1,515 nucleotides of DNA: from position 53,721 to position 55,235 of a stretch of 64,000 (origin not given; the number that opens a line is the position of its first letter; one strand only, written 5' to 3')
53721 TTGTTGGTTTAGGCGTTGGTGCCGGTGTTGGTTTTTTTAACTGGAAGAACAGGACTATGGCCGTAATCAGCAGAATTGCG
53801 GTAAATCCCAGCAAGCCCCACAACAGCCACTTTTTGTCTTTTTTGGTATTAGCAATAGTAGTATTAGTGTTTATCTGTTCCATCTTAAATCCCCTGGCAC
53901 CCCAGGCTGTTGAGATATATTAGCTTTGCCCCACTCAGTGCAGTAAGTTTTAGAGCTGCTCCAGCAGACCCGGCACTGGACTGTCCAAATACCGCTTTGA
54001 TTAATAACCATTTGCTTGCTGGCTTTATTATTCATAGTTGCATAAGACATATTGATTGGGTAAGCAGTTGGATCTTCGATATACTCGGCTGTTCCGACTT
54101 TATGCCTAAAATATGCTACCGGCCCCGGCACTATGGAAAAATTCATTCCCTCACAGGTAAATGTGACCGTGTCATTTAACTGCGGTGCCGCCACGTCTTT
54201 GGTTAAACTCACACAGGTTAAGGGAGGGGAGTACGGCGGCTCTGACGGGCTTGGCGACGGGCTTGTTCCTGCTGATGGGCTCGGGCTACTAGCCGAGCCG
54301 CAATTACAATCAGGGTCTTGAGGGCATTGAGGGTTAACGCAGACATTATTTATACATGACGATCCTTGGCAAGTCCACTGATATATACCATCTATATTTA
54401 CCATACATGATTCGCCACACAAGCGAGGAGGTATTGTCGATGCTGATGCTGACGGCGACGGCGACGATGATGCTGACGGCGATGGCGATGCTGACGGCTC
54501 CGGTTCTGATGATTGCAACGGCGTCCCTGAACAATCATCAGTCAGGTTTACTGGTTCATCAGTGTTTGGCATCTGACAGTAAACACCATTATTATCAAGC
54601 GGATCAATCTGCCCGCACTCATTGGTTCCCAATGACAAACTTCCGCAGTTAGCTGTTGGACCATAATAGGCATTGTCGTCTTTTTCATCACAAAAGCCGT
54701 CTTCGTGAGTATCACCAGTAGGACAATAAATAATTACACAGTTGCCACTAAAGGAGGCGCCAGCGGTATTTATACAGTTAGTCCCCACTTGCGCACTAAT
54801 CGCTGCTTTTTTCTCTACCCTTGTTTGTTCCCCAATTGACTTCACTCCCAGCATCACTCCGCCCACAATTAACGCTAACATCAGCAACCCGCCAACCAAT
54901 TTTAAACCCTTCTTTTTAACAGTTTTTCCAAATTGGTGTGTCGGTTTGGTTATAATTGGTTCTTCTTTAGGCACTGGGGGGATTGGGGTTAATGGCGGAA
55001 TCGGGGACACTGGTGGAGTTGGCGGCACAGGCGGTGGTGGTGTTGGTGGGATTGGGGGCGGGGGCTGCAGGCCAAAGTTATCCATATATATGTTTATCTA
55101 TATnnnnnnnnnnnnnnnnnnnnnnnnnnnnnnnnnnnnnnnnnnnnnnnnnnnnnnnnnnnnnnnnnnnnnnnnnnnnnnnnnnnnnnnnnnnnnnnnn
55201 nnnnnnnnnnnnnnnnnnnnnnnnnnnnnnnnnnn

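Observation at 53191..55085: Paralogous Cys-module / poly-Pro / (SP)n membrane proteins, one with an LPQAG-hydrophobic C-tail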

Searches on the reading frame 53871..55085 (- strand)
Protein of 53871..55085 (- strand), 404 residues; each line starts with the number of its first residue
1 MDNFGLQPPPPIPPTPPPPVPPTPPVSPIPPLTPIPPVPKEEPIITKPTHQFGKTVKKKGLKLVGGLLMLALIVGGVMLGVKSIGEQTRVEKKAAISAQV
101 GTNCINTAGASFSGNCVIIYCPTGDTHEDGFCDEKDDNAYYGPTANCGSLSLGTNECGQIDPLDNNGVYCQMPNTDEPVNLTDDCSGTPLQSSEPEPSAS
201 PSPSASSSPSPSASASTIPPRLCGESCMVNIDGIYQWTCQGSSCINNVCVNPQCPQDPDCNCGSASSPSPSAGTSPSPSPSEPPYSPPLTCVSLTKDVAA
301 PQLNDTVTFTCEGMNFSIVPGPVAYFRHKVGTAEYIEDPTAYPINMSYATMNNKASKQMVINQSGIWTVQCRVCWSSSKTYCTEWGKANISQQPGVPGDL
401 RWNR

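Call 5: search_protein_families(library=pfam, proteins=[window:53871-55085:-], max_evalue=1)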
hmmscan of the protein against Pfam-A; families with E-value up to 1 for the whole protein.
window:53871-55085:- (404 aa): 1 family
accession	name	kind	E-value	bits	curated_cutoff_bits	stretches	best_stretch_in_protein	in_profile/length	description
PF06443.16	SEF14_adhesin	-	0.13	12.5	22.8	1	67-118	6-57/165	SEF14-like adhesin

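Call 6: search_protein_families(library=ncbifam, proteins=[window:53871-55085:-], max_evalue=1)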
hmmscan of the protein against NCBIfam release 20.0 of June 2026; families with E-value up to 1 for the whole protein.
window:53871-55085:- (404 aa): 0 families

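Call 9: find_encoding_contigs(protein=window:53871-55085:-, flank=10000, max_places=6)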
Protein window:53871-55085:- (404 aa): no gene with exactly this product is on record in the collection.

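Call 10: find_homologous_proteins(query=window:53871-55085:-, max_evalue=0.001)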
Query window:53871-55085:- (404 aa): 4 proteins with E <= 0.001 among 8000 candidates.
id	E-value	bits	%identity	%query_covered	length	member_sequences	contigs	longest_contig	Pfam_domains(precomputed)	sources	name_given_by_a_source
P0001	3.5e-31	126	44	25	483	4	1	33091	-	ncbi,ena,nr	ncbi:hypothetical protein A2584_01700 [Candidatus Beckwithbacteria bacterium RIFOXYD1_FULL_50_11]|nr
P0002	1.0e-24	105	42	25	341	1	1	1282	-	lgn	-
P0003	1.0e-21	95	43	25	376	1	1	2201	-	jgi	-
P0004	1.7e-4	39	47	13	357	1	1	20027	-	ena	-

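Call 12: find_encoding_contigs(protein=P0001, flank=10000, max_places=3)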
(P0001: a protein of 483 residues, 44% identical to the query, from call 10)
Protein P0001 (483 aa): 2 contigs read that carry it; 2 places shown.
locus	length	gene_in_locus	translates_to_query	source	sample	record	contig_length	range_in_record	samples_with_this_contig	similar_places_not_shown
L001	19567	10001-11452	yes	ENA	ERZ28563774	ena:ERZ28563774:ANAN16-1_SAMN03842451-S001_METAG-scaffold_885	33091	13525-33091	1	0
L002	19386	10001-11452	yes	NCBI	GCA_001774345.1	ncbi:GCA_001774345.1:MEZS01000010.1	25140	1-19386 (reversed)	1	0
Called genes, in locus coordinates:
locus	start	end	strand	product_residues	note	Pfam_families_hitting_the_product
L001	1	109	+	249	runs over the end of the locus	-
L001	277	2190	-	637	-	PF00012:HSP70, PF06723:MreB_Mbl, PF02782:FGGY_C (faint)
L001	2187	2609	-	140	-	PF01025:GrpE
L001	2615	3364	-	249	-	-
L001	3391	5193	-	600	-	PF00009:GTP_EFTU, PF14492:EFG_III (faint), PF00679:EFG_C, PF06421:LepA_C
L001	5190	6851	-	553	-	PF03023:MurJ, PF13440:Polysacc_synt_3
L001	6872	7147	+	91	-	PF01649:Ribosomal_S20p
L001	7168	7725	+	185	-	PF05137:PilN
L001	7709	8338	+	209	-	PF04350:PilO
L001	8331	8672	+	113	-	-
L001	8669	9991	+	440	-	PF00041:fn3 (weak), PF16656:Pur_ac_phosph_N, PF17936:Big_6 (faint), PF19077:Big_13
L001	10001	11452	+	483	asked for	-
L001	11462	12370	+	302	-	-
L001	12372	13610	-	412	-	PF02366:PMT, PF13231:PMT_2, PF16192:PMT_4TMC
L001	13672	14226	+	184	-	-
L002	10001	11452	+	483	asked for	-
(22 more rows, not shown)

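Call 13: find_encoding_contigs(protein=P0004, flank=10000, max_places=3)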
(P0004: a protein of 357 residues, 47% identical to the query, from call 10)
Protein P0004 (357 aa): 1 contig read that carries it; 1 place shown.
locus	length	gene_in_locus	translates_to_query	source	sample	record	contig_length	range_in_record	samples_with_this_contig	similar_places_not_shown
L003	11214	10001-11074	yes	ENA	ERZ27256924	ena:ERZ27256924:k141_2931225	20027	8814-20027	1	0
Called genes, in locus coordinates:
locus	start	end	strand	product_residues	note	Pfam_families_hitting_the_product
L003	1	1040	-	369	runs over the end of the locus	-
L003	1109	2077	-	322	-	-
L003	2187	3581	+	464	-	PF01229:Glyco_hydro_39, PF11790:Glyco_hydro_cc (weak)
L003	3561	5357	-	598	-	PF00009:GTP_EFTU, PF00071:Ras (weak), PF03144:GTP_EFTU_D2 (faint), PF00679:EFG_C, PF06421:LepA_C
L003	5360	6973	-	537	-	PF03023:MurJ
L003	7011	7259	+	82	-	PF01649:Ribosomal_S20p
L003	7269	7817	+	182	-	PF05137:PilN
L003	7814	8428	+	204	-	PF04350:PilO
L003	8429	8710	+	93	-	-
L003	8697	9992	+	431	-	PF00041:fn3 (weak), PF16656:Pur_ac_phosph_N, PF13620:CarboxypepD_reg (faint), PF19077:Big_13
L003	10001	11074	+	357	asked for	-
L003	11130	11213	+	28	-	?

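Call 34: predict_structure(alignment_id=A2)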
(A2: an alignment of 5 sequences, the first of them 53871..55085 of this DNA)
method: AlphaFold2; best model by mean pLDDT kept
length: 404 residues; sequences in the alignment: 5
mean_pLDDT: 47.8   pTM: 0.31
mean pLDDT of the five models: 47.8, 45.7, 43.4, 41.8, 41.5
residues with pLDDT >= 90: 0; 70-90: 76; 50-70: 72; < 50: 256
segments of 3 or more residues with pLDDT < 50: 43-50, 52-56, 60-62, 80-132, 134-194, 198-269, 271-294, 296-298, 339-345, 389-404
pLDDT, mean of each block of 10 residues (from residue 1): 59 79 71 61 46 48 57 60 44 37 33 40 43 45 37 28 27 27 27 36 33 29 30 32 33 29 35 41 45 49 77 61 78 71 48 72 79 74 66 33 28
secondary structure, 60 per line:
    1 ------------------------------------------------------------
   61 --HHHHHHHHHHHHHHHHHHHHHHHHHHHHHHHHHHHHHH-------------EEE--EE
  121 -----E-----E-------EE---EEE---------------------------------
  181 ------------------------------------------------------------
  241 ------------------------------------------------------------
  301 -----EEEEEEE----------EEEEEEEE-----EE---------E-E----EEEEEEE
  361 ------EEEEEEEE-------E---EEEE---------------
elements in order: H63-100 E114-116 E145-147 E306-312 E323-330 E354-360 E367-374 E386-389

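Call 79: fold_search(model_id=the predicted structure, library=pdb)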
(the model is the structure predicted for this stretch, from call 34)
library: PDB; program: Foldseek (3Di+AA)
matches with E <= 10: 1562; with E <= 0.001: 0
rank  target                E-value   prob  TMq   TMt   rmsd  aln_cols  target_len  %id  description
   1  9riu_A                1.6e-03  1.00  0.17  0.47   6.3       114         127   10  Co-crystal of broadly neutralizing VHH in complex with short neurotoxin 1 (P01426) Naja pallida (released 2025-11-05)
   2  9lue_A                1.9e-03  1.00  0.17  0.49   7.4       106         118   13  Cryo-EM structure of the Nipah G head domain in complex with three Fabs (released 2025-11-26)
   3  5wtt_H                2.5e-03  1.00  0.17  0.29   7.7       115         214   12  Structure of the 093G9 Fab in complex with the epitope peptide (released 2017-12-20)
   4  6y9b_H                2.5e-03  1.00  0.16  0.45   7.9       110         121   11  Cryo-EM structure of trimeric human STEAP1 bound to three Fab120.545 fragments (released 2020-05-20)
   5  8ut2_H                2.8e-03  1.00  0.18  0.53   4.2       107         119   13  Pre-fusion Measles virus fusion protein complexed with Fab 77 (released 2024-07-03)
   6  8upa_B                3.2e-03  1.00  0.19  0.35   3.4        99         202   12  Structure of gp130 in complex with a de novo designed IL-6 mimetic (released 2024-08-28)
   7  6x98_F                3.4e-03  1.00  0.16  0.46   8.5       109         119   15  Cryo-EM model of HIV-1 Env BG505 SOSIP.664 in complex with rabbit monoclonal antibody 11B fragment antigen binding var (released 2021-12-08)
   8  5njg_C                3.6e-03  1.00  0.17  0.49   5.4       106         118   14  Structure of an ABC transporter: part of the structure that could be built de novo (released 2017-06-07)
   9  8ghr_C                3.6e-03  1.00  0.16  0.45   7.1       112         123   14  Structure of human ENPP1 in complex with variable heavy domain VH27.2 (released 2023-08-02)
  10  4gft_B                4.3e-03  1.00  0.17  0.45   5.7       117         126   11  Malaria invasion machinery protein-Nanobody complex (released 2013-07-03)
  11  8h7m_B                4.3e-03  1.00  0.17  0.47   5.6       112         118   11  Structure of nanobody 11A in complex with parathion (released 2023-10-25)
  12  7x94_L                4.8e-03  1.00  0.18  0.55   5.8       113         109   18  The SARS-CoV-2 receptor binding domain bound with the Fab fragment of a human neutralizing antibody Ab712 (released 2023-03-22)
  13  7r98_E                4.8e-03  1.00  0.17  0.45   6.7       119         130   13  Structure of the SARS-CoV-2 N protein RNA-binding domain bound to single-domain antibody B6 (released 2021-07-07)
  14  5nj3_C                4.8e-03  1.00  0.18  0.31   5.5       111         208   14  Structure of an ABC transporter: complete structure (released 2017-06-07)
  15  9l1k_A                5.1e-03  1.00  0.17  0.46   6.2       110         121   13  sdAbA YERLS mutant (released 2025-08-27)
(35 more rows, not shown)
